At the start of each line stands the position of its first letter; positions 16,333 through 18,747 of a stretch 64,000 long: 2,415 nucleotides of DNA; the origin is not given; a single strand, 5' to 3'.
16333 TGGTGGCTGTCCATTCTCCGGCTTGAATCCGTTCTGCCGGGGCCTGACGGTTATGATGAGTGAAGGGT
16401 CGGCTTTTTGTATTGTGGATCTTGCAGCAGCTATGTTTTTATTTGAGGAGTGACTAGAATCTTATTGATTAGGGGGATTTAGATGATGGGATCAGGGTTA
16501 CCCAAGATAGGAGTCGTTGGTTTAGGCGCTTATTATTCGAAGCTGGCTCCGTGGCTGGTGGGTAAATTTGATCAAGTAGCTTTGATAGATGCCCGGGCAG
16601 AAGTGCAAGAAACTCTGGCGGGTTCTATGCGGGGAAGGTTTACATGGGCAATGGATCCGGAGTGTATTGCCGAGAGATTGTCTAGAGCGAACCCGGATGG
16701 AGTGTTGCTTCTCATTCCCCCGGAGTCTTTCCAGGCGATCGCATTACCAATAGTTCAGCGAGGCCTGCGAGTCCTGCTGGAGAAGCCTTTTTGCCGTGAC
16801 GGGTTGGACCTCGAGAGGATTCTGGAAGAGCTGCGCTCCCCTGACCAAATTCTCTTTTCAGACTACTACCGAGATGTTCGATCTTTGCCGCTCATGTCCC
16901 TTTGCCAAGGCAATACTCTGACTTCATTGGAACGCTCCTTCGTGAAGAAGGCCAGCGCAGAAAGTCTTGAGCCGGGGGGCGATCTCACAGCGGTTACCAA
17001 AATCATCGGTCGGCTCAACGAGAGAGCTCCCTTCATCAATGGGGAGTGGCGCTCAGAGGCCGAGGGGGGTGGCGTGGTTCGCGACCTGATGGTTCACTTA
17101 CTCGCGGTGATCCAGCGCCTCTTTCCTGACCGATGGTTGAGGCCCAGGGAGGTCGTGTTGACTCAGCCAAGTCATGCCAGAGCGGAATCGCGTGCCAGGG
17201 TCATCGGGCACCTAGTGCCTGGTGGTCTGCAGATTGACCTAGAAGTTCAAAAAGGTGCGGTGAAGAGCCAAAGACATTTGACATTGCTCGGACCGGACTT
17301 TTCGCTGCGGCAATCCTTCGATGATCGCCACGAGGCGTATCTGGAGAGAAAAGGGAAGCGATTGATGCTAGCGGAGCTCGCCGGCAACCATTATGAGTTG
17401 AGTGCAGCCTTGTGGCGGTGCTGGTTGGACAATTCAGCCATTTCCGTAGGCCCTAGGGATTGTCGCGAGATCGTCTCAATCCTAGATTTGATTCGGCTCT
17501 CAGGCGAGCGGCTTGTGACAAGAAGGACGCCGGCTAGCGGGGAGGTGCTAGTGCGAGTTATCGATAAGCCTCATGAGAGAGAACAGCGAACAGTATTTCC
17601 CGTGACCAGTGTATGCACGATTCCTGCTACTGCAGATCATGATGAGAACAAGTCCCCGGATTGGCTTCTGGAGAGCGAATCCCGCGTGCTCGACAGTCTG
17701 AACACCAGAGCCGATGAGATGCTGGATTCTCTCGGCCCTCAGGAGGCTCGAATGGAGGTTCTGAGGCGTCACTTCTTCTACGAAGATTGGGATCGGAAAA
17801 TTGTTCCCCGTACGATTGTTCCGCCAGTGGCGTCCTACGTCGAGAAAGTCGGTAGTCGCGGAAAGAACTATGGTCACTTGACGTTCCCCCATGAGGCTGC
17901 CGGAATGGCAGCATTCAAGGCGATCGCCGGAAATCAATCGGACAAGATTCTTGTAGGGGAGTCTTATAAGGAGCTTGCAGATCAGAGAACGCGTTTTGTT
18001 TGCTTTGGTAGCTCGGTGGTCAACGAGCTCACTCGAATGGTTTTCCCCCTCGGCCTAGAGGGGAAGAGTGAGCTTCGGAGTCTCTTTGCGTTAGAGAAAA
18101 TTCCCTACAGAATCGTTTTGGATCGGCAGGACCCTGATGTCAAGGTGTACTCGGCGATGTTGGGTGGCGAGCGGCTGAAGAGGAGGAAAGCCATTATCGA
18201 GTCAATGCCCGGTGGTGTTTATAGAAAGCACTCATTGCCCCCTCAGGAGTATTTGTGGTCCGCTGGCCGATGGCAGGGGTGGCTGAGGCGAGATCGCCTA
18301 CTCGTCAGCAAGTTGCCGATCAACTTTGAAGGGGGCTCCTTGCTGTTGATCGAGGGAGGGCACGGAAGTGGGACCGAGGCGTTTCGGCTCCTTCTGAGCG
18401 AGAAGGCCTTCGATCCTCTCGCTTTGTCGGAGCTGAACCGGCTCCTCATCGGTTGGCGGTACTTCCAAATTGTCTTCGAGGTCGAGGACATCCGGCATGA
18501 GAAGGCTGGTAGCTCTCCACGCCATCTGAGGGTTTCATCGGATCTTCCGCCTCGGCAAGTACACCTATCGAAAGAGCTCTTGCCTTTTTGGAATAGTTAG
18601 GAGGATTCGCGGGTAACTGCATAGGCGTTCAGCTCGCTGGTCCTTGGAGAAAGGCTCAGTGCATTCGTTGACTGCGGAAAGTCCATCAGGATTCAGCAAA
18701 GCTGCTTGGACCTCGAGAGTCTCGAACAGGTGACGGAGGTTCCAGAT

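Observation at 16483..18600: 705-aa fusion of a Gfo/Idh/MocA NAD-binding domain to an unrecognised, possibly SLOG/LOG-like, C-terminal domain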

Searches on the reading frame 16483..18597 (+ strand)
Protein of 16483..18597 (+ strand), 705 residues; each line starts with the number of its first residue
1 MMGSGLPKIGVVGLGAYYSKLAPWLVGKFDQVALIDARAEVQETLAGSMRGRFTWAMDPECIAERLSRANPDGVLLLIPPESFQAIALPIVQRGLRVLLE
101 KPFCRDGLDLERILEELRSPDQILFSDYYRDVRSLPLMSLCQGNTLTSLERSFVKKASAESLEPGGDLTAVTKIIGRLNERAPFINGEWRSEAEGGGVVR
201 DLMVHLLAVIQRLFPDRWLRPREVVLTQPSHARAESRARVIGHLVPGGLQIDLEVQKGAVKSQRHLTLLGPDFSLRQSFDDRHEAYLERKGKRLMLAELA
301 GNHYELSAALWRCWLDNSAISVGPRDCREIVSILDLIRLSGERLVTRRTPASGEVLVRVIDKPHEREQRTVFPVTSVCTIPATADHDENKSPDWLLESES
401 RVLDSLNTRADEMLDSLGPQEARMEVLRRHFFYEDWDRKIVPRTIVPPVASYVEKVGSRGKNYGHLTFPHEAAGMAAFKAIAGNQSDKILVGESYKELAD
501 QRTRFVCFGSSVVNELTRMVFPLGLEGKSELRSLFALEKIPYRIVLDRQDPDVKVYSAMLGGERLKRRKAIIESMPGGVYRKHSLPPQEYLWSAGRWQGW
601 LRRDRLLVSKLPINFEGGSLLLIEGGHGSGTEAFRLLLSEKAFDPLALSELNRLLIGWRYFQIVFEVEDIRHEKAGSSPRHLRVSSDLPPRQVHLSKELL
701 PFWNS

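Call 3: search_protein_families(library=pfam, proteins=[window:16483-18597:+], max_evalue=10)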
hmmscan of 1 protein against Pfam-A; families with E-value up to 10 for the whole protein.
window:16483-18597:+ (705 aa): 2 families
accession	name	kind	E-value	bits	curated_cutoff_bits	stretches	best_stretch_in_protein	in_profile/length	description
PF01408.29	GFO_IDH_MocA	-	7.8e-07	30.2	24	1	8-126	2-118/120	Oxidoreductase family, NAD-binding Rossmann fold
PF22725.1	GFO_IDH_MocA_C3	-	0.0013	19.1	27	1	167-216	12-63/124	GFO/IDH/MocA C-terminal domain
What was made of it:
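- On Gfo/Idh/MocA oxidoreductases: 30.2 bits against a cut-off of 24, aa 8-126 (call 3)
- Checked: Pfam GFO_IDH_MocA matches aa 8-126 at E 7.8e-7, 30.2 bits against a cut-off of 24 (call 3).
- Pfam match above cut-off (call 3).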

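Call 4: search_protein_families(library=ncbifam, proteins=[window:16483-18597:+], max_evalue=10)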
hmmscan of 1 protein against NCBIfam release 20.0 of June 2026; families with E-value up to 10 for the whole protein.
window:16483-18597:+ (705 aa): 1 family
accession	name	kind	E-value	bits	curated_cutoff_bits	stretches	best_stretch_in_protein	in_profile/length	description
NF040723.1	UDP-GlcNAcDh_Arch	equivalog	0.087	12.3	450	1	8-115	2-105/302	UDP-N-acetylglucosamine 3-dehydrogenase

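Call 5: search_protein_families(library=padloc, proteins=[window:16483-18597:+], max_evalue=10)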
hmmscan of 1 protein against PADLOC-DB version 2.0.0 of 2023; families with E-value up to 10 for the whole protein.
window:16483-18597:+ (705 aa): 0 families

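Call 7: find_homologous_proteins(query=window:16483-18597:+, max_evalue=0.001)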
Query window:16483-18597:+ (705 aa): 1 proteins with E <= 0.001 among 8000 candidates.
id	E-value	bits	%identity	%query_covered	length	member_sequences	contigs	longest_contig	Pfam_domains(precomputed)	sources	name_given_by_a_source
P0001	0.0e+0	1249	100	78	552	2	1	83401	-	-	-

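Call 8: search_solved_structures(query=window:16483-18597:+, max_evalue=10)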
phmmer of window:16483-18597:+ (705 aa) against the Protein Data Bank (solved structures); distinct sequences matched with E-value up to 10: 5.
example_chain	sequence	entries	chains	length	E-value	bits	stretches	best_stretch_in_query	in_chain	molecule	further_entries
3e18_A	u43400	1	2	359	0.0097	17.5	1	9-116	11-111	oxidoreductase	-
3ezy_A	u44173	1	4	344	0.021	16.4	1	8-130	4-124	Dehydrogenase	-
3m2t_A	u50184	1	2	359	0.025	16.1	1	5-123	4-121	Probable dehydrogenase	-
1evj_A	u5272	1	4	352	0.75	11.2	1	10-128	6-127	GLUCOSE-FRUCTOSE OXIDOREDUCTASE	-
3cea_A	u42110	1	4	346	1.2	10.5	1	9-130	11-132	Myo-inositol 2-dehydrogenase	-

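Call 15: search_protein_families(library=phrogs, proteins=[window:16483-18597:+], max_evalue=1)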
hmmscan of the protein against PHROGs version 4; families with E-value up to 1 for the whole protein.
window:16483-18597:+ (705 aa): 0 families

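Call 23: search_protein_families(library=pfam, alignment_id=A2, max_evalue=0.01)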
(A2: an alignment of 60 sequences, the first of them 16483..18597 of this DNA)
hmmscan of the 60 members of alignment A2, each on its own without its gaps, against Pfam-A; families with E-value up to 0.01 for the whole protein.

A. member 1, window:16483-18597:+ (705 aa): 2 families
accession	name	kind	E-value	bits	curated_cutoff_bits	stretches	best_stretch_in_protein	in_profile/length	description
PF01408.29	GFO_IDH_MocA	-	7.8e-07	30.2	24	1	8-126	2-118/120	Oxidoreductase family, NAD-binding Rossmann fold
PF22725.1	GFO_IDH_MocA_C3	-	0.0013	19.1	27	1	167-216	12-63/124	GFO/IDH/MocA C-terminal domain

B. families by the number of members that match (of 60 scanned): 16 families
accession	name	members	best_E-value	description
PF22725.1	GFO_IDH_MocA_C3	8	3e-07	GFO/IDH/MocA C-terminal domain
PF01408.29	GFO_IDH_MocA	7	5.9e-13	Oxidoreductase family, NAD-binding Rossmann fold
PF02894.22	GFO_IDH_MocA_C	4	0.00012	Oxidoreductase family, C-terminal alpha/beta domain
PF01048.26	PNP_UDP_1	2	7.8e-15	Phosphorylase superfamily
PF13676.11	TIR_2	1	1.8e-20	TIR domain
PF00486.34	Trans_reg_C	1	3e-18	Transcriptional regulatory protein, C terminal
PF01582.25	TIR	1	3.9e-14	TIR domain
PF12844.13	HTH_19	1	1e-07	Helix-turn-helix domain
PF13560.12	HTH_31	1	3e-05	Helix-turn-helix domain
PF01381.28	HTH_3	1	4.1e-05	Helix-turn-helix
PF22621.2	CurL-like_PKS_C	1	6.6e-05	CurL-like, PKS C-terminal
PF10399.14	UCR_Fe-S_N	1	0.00049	Ubiquitinol-cytochrome C reductase Fe-S subunit TAT signal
PF02559.22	CarD_TRCF_RID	1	0.00088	CarD-like/TRCF RID domain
PF10137.14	CAP12-PCTIR_TIR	1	0.00097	CAP12/Pycsar effector protein, TIR domain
PF03895.21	YadA_anchor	1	0.0012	YadA-like membrane anchor domain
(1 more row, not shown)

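Call 55: find_encoding_contigs(protein=P0001, flank=10000, max_places=3)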
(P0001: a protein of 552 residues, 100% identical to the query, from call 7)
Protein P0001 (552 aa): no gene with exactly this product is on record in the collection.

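Call 76: predict_structure(alignment_id=A5)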
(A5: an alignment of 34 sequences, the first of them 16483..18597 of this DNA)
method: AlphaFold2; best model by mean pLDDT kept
length: 705 residues; sequences in the alignment: 34
mean_pLDDT: 83.6   pTM: 0.52
mean pLDDT of the five models: 83.6, 83.4, 82.1, 82.0, 82.0
residues with pLDDT >= 90: 398; 70-90: 183; 50-70: 69; < 50: 55
segments of 3 or more residues with pLDDT < 50: 343-392
pLDDT, mean of each block of 10 residues (from residue 1): 79 93 93 95 93 95 97 93 92 93 76 89 88 93 88 83 62 96 63 67 92 92 85 84 94 94 95 94 92 93 93 84 75 81 41 30 30 34 41 53 80 89 93 71 82 63 74 94 82 81 93 89 68 88 90 92 93 88 88 92 98 92 96 97 96 94 98 96 97 95 69
secondary structure, 60 per line:
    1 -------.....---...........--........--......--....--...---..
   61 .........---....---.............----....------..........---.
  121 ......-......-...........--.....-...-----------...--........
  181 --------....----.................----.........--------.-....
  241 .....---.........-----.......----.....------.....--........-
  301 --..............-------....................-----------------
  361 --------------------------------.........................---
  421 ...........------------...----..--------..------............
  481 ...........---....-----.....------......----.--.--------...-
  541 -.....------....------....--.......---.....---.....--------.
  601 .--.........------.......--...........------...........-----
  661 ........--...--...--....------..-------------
elements in order (helices of 4 or more, strands of 3 or more residues): E8-12 H16-25 E29-36 H39-44 H47-50 E53-55 H59-69 E73-76 H80-92 E97-100 H107-116 E123-126 H128-133 H135-145 H148-152 E154-156 E173-180 H189-192 H198-213 E218-226 E237-245 E249-257 E263-269 E274-278 E285-289 E292-299 H303-316 H324-343 H393-417 H421-431 E444-446 H469-488 E489-491 H495-498 E504-508 H515-520 E542-546 E553-556 E563-566 E569-575 E579-583 H587-590 E604-612 E619-625 H628-638 H645-655 E661-668 E671-673 E676-678 E681-684
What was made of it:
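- On Gfo/Idh/MocA oxidoreductases: AF2 pLDDT mostly above 85 for aa 1-343 (call 76).
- Confident full fold (call 76). The full-length model shows no fixed contact between the domains (pTM 0.52; call 76).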

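Call 78: fold_search(model_id=the predicted structure, library=pdb)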
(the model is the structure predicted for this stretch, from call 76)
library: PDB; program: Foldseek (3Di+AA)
matches with E <= 10: 1526; with E <= 0.001: 391
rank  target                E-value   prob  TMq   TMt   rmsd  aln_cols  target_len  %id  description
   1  7bvj_B                3.9e-15  1.00  0.37  0.81   3.7       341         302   15  UDP-N-acetylglucosamine 3-dehydrogenase GnnA from Acidithiobacillus ferrooxidans (P21) (released 2020-12-02)
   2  7bvj_D                4.9e-15  1.00  0.37  0.80   3.8       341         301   14  UDP-N-acetylglucosamine 3-dehydrogenase GnnA from Acidithiobacillus ferrooxidans (P21) (released 2020-12-02)
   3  7bvj_C                8.5e-15  1.00  0.37  0.80   3.7       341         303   14  UDP-N-acetylglucosamine 3-dehydrogenase GnnA from Acidithiobacillus ferrooxidans (P21) (released 2020-12-02)
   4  7bvk_A                1.3e-14  1.00  0.37  0.81   4.0       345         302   15  UDP-N-acetylglucosamine 3-dehydrogenase GnnA from Acidithiobacillus ferrooxidans (P212121) (released 2020-12-02)
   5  4iq0_B                1.9e-14  1.00  0.35  0.76   4.6       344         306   16  Crystal structure of oxidoreductase, Gfo/Idh/MocA family from Streptococcus pneumoniae with reductive methylated Lysin (released 2013-01-23)
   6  5yap_B                1.9e-14  1.00  0.38  0.69   4.2       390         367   16  Crystal structure of scyllo-inositol dehydrogenase with L-glucose dehydrogenase activity complexed with L-glucono-1,5- (released 2018-05-23)
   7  3rcb                  4.6e-14  1.00  0.38  0.80   4.0       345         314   14  Crystal structure of the K102E mutant of KijD10, a 3-ketoreductase from Actinomadura kijaniata in complex with TDP-benze (released 2011-06-08)
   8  6a3j_A                5.4e-14  1.00  0.38  0.68   4.4       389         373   14  Levoglucosan dehydrogenase, complex with NADH and L-sorbose (released 2018-09-26)
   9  3gfg_B                5.8e-14  1.00  0.37  0.69   5.0       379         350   15  Structure of putative oxidoreductase yvaA from Bacillus subtilis in triclinic form (released 2009-03-24)
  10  5yab_A                6.1e-14  1.00  0.38  0.69   4.3       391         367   17  Crystal structure of scyllo-inositol dehydrogenase with L-glucose dehydrogenase activity (released 2018-05-23)
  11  3gfg_I                6.4e-14  1.00  0.36  0.69   4.8       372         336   15  Structure of putative oxidoreductase yvaA from Bacillus subtilis in triclinic form (released 2009-03-24)
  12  3rc2                  7.6e-14  1.00  0.38  0.80   3.6       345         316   15  Crystal Structure of KijD10, a 3-ketoreductase from Actinomadura kijaniata in complex with TDP-benzene and NADP; open co (released 2011-06-08)
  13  6a3i_A                7.6e-14  1.00  0.38  0.68   4.4       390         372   13  Levoglucosan dehydrogenase, complex with NADH and levoglucosan (released 2018-09-26)
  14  7bvj_A                8.0e-14  1.00  0.37  0.78   4.1       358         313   16  UDP-N-acetylglucosamine 3-dehydrogenase GnnA from Acidithiobacillus ferrooxidans (P21) (released 2020-12-02)
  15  9m37_A                8.9e-14  1.00  0.38  0.77   4.1       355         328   16  Crystal structure of the DgpA2 protein from P581a bound to homoorientin (released 2026-03-04)
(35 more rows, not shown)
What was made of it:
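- On Gfo/Idh/MocA oxidoreductases: Foldseek E 4e-15, TM 0.81 over the whole GnnA chain (call 78).
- Closest known: Gfo/Idh/MocA nucleotide-sugar 3-dehydrogenases/3-ketoreductases. Same: Residues 1-343 share the complete two-domain fold (TM about 0.8 over about 345 columns; call 78).
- Foldseek E 4e-15, TM 0.81 to GnnA (7bvj) and 0.80 to KijD10 (call 78). The Gfo half resembles nucleotide-sugar enzymes used in envelope glycan synthesis (call 78). The Gfo C-terminal domain is separately present at aa 127-343 (calls 76, 78).
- Tried and rejected: That domain is aa 127-343, and the module is additional to it (calls 76, 78).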
